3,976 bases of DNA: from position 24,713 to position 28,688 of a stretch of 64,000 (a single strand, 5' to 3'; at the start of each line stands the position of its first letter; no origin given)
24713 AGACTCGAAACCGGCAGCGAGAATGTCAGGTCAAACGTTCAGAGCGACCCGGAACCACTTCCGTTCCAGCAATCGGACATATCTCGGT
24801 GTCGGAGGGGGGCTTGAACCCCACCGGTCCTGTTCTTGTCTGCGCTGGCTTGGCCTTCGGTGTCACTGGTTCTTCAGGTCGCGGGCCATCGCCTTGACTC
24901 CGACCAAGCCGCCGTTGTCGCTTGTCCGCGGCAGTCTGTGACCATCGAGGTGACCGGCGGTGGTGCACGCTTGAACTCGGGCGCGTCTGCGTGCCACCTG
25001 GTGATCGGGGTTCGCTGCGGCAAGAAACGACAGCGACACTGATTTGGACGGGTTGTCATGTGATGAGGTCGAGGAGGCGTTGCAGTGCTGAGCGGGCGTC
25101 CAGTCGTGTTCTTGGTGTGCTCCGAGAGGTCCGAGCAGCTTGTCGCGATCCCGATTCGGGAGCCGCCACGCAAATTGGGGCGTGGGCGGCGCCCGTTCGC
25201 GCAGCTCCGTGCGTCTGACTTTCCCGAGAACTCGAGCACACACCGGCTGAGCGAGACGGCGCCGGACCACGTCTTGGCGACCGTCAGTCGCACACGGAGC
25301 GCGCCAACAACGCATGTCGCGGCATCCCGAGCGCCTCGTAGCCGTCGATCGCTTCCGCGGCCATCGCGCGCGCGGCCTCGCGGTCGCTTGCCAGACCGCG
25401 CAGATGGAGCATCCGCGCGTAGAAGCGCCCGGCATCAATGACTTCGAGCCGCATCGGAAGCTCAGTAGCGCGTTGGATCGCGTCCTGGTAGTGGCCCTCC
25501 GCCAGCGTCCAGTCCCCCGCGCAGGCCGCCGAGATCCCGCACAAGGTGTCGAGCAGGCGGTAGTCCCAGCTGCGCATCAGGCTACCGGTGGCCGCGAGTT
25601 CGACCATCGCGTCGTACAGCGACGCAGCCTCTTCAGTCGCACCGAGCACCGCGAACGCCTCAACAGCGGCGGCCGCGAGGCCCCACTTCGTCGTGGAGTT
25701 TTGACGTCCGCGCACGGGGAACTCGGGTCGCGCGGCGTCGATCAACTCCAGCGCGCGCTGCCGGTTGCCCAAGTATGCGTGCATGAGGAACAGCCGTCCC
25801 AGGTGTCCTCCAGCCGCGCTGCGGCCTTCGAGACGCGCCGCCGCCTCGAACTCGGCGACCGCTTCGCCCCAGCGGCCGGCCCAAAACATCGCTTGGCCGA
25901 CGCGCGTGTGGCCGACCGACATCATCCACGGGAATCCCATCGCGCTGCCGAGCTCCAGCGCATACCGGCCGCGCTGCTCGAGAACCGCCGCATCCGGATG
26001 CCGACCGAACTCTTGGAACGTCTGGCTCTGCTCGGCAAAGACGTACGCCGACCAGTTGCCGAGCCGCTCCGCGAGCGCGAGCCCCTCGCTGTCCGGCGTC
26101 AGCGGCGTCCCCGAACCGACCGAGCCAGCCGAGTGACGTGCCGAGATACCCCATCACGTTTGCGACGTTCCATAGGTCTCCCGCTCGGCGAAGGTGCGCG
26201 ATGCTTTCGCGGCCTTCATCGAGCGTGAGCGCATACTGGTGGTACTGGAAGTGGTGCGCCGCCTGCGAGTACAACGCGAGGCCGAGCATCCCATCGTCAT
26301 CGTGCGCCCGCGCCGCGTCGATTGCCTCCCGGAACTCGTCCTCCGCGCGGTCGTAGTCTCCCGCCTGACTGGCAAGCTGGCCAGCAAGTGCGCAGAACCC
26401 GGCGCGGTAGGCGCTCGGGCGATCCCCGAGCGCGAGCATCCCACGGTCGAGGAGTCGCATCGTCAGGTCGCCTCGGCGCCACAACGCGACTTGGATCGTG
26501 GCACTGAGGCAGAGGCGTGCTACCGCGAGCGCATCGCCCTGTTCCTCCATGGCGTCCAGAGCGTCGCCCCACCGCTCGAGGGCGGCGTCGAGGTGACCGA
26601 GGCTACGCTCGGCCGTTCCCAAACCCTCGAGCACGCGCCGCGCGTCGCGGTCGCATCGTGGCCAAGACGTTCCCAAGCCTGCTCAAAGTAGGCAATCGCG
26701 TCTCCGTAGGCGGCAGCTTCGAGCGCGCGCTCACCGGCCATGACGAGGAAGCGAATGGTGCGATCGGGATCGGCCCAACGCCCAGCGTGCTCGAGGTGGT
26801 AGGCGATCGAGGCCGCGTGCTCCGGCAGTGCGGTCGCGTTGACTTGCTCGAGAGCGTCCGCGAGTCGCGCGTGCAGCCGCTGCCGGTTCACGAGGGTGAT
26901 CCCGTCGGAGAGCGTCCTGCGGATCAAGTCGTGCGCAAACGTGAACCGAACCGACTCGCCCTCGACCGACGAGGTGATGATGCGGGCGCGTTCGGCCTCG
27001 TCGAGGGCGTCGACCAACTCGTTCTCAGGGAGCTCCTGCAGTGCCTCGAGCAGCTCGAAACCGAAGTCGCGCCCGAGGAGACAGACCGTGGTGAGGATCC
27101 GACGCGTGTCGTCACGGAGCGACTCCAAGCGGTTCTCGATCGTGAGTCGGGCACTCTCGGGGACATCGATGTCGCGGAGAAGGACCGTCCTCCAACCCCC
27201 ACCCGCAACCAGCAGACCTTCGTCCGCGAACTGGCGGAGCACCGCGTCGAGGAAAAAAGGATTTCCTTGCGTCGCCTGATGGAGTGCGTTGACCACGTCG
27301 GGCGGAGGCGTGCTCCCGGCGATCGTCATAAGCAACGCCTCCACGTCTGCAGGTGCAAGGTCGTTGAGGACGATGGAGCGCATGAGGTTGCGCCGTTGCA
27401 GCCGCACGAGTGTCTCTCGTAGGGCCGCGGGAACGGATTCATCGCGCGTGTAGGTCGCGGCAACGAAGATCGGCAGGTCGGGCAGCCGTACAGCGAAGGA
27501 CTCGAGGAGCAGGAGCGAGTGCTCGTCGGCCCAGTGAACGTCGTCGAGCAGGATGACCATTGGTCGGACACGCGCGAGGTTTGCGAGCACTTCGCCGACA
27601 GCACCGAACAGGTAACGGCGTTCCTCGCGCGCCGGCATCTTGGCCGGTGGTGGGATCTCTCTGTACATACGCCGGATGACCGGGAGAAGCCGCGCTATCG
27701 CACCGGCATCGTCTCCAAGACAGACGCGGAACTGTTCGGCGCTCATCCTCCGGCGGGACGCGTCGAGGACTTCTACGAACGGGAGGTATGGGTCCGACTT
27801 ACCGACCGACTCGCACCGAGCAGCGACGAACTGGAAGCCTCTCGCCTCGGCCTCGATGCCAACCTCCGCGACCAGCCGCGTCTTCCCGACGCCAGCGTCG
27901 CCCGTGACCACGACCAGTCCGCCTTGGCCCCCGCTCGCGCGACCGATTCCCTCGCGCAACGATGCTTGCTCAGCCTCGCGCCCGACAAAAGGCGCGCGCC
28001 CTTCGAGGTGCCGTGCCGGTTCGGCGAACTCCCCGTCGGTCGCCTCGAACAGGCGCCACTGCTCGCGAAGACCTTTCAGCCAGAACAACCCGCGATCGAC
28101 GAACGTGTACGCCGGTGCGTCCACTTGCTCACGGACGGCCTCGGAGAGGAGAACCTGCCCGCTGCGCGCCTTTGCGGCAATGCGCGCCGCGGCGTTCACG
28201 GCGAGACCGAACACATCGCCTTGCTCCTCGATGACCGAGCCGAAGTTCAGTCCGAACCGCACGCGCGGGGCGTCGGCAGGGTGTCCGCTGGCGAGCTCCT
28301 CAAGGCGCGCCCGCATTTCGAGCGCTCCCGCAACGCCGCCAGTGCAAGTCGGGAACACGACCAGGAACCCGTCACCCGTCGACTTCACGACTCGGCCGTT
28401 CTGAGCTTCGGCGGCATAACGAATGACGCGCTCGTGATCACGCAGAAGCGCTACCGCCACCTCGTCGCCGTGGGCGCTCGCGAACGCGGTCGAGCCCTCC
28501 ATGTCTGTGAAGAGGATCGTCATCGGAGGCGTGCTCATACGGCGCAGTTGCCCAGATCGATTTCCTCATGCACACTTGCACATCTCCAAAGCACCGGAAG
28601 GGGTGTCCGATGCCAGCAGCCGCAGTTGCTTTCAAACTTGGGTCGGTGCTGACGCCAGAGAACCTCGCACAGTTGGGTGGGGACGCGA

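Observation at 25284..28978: Cyclase-STAND-TPR giant (Avs-like layout, no HTH) plus a divergent unknown 122-aa ORF as island cargo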

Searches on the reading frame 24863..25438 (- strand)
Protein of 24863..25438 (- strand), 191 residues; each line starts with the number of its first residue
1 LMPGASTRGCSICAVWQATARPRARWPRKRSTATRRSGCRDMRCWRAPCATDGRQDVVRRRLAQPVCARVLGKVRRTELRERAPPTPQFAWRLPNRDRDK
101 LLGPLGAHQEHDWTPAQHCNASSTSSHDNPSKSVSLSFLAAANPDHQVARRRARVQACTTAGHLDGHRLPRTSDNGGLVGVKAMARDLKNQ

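Call 92: search_protein_families(library=pfam, proteins=[window:24863-25438:-], max_evalue=0.1)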
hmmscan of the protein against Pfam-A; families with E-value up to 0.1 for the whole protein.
window:24863-25438:- (191 aa): 0 families

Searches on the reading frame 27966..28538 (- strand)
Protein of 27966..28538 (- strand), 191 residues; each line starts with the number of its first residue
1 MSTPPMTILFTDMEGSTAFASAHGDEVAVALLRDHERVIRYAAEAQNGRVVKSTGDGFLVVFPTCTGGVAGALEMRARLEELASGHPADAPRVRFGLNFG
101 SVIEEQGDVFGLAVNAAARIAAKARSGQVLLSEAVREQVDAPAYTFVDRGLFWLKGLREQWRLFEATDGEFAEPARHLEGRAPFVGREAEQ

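Call 32: search_solved_structures(query=window:27966-28538:-, max_evalue=0.001, show_alignments=3)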
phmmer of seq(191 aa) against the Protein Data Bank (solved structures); distinct sequences matched with E-value up to 0.001: 10.
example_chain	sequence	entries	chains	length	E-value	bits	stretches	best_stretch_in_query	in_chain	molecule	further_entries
4wp9_A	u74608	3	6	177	4e-24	88.7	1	6-165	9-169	Ma1120 | Cyclase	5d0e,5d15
4wp3_A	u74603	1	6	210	5e-24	88.4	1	6-165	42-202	Ma1120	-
4wp8_A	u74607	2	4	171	5.2e-24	88.3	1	6-165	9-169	Ma1120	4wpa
5d0g_A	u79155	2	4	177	8.4e-22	81.1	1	6-165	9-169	Cyclase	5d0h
1ybt_A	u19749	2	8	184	3.5e-18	69.3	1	6-164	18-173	hydrolase, alpha/beta hydrolase fold family | lipJ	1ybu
3mr7_A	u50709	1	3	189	5.5e-17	65.4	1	8-165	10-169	Adenylate/guanylate cyclase/hydrolase, alpha/beta fold family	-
1fx4_A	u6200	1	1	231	1.2e-08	38.3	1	3-74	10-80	RECEPTOR-TYPE ADENYLATE CYCLASE GRESAG 4.3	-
1y10_A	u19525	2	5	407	1.9e-08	37.6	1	49-169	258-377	Hypothetical protein Rv1264/MT1302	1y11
1fx2_A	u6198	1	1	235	3.4e-08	36.8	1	3-72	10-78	RECEPTOR-TYPE ADENYLATE CYCLASE GRESAG 4.1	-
3et6_A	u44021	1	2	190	2.7e-05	27.3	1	4-136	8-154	Soluble guanylyl cyclase beta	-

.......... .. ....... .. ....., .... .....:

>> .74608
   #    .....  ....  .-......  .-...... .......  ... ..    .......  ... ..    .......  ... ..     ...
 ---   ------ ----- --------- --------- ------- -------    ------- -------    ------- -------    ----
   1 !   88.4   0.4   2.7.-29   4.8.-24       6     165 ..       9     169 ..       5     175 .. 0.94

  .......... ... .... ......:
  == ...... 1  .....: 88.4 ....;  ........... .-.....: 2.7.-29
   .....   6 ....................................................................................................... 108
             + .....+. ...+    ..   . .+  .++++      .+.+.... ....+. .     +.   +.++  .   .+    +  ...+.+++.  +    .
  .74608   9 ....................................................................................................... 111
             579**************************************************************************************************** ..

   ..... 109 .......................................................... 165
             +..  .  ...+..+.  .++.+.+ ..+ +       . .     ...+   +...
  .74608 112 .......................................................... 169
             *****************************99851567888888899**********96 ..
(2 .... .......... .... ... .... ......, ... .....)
